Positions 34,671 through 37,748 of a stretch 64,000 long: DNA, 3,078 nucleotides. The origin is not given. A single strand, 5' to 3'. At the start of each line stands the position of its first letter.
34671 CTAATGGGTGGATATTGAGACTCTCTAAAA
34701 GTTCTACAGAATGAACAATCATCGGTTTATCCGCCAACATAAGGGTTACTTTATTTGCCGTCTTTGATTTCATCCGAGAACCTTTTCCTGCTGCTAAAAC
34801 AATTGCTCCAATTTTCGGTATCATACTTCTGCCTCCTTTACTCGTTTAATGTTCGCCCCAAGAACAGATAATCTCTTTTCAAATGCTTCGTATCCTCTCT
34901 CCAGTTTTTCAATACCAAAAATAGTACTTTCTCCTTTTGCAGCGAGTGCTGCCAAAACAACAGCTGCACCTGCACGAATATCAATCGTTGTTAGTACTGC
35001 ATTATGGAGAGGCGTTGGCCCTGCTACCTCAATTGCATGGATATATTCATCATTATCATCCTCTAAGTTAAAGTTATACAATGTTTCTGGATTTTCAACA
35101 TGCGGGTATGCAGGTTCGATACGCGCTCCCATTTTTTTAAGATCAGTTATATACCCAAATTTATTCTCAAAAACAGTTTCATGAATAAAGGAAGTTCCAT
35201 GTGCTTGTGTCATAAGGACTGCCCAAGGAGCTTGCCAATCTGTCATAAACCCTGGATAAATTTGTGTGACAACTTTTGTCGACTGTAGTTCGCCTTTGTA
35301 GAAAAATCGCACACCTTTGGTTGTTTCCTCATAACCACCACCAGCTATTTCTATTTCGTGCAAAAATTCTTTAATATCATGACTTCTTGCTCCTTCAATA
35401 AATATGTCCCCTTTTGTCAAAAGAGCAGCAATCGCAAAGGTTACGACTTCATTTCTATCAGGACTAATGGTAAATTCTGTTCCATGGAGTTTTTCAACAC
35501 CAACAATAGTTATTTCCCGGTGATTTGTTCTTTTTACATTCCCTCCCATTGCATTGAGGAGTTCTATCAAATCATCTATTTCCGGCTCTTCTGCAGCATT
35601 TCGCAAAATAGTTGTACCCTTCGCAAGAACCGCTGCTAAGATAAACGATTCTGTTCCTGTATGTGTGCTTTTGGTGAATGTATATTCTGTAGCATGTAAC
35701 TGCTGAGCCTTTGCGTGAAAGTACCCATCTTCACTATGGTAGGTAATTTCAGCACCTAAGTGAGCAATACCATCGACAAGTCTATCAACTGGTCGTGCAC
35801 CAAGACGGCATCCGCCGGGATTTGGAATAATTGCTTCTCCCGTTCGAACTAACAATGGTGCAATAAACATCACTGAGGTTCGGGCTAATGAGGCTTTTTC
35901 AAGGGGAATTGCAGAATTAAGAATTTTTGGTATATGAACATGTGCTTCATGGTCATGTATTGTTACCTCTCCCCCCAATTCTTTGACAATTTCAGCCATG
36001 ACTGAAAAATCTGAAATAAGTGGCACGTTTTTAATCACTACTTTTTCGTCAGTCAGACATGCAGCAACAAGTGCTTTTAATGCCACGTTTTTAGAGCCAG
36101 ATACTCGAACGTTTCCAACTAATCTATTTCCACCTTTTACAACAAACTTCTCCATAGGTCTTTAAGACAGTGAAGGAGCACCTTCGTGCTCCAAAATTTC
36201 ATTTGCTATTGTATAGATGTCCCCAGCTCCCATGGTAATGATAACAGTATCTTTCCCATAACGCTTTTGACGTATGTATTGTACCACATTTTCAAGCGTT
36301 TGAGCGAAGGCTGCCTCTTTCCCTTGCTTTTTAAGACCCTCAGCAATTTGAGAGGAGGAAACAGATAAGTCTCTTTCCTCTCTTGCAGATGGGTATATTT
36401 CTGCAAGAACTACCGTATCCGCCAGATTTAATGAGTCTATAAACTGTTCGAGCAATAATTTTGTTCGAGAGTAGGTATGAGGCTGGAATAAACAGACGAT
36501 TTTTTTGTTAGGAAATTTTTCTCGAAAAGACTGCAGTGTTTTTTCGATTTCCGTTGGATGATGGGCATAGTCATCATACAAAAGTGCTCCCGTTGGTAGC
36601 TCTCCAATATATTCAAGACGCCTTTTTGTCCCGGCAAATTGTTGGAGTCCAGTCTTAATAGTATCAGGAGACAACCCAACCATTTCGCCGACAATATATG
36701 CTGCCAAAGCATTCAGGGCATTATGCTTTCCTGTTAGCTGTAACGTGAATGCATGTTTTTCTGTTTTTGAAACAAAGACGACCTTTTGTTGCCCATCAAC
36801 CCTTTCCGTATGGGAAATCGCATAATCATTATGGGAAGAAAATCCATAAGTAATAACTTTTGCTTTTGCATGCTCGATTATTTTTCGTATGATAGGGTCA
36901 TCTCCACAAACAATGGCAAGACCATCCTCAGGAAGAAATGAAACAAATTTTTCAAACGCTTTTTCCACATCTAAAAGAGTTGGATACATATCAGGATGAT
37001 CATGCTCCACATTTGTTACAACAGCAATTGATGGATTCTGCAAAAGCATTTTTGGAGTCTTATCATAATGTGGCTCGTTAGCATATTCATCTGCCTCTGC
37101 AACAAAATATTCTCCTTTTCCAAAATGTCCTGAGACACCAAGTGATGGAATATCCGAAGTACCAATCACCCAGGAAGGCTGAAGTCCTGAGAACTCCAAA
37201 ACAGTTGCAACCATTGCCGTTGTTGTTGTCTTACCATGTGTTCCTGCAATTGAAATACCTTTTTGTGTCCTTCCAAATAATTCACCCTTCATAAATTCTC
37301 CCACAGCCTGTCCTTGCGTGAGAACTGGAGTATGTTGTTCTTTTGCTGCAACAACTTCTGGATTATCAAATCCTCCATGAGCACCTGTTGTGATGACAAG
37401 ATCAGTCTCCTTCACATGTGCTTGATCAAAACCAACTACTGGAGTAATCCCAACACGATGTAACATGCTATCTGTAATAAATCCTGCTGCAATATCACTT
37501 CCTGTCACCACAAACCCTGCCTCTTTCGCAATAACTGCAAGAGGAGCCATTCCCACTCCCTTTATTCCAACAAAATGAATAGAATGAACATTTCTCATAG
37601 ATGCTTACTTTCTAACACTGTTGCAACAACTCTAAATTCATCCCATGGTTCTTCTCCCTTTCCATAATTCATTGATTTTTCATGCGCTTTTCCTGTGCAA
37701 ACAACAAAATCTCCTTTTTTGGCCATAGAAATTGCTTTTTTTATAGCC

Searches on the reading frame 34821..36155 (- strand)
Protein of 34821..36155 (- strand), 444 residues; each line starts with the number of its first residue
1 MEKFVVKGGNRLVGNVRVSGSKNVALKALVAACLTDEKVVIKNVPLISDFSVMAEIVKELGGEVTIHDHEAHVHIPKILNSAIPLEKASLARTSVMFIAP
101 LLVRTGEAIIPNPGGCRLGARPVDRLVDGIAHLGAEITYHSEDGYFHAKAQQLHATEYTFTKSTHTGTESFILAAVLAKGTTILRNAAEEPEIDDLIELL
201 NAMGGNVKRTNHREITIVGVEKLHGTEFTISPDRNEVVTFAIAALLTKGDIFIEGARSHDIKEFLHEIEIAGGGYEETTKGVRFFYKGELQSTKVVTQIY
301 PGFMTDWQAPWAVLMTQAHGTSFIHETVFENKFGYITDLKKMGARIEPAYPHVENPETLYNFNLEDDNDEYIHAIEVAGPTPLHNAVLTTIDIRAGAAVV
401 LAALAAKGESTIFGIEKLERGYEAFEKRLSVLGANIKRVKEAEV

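Call 58: search_protein_families(library=pfam, proteins=[window:34821-36155:-], max_evalue=0.001)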
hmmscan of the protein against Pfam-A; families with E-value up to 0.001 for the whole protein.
window:34821-36155:- (444 aa): 1 family
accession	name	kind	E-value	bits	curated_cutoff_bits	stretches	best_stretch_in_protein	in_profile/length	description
PF00275.25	EPSP_synthase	-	2.6e-76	257.5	22.8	1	6-429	1-417/417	EPSP synthase (3-phosphoshikimate 1-carboxyvinyltransferase)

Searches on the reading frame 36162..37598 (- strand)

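Call 58: search_protein_families(library=pfam, proteins=[window:36162-37598:-], max_evalue=0.001)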
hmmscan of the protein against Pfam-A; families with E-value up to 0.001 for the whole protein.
window:36162-37598:- (478 aa): 3 families
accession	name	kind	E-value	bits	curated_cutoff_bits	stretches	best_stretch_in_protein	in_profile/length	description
PF08245.18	Mur_ligase_M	-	8.9e-32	111.1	24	1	117-303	1-199/200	Mur ligase middle domain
PF02875.26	Mur_ligase_C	-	1.5e-21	78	28.4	1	326-459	1-127/127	Mur ligase, glutamate ligase domain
PF01225.30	Mur_ligase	-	8.4e-17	61.8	21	1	7-105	2-93/95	Mur ligase family, catalytic domain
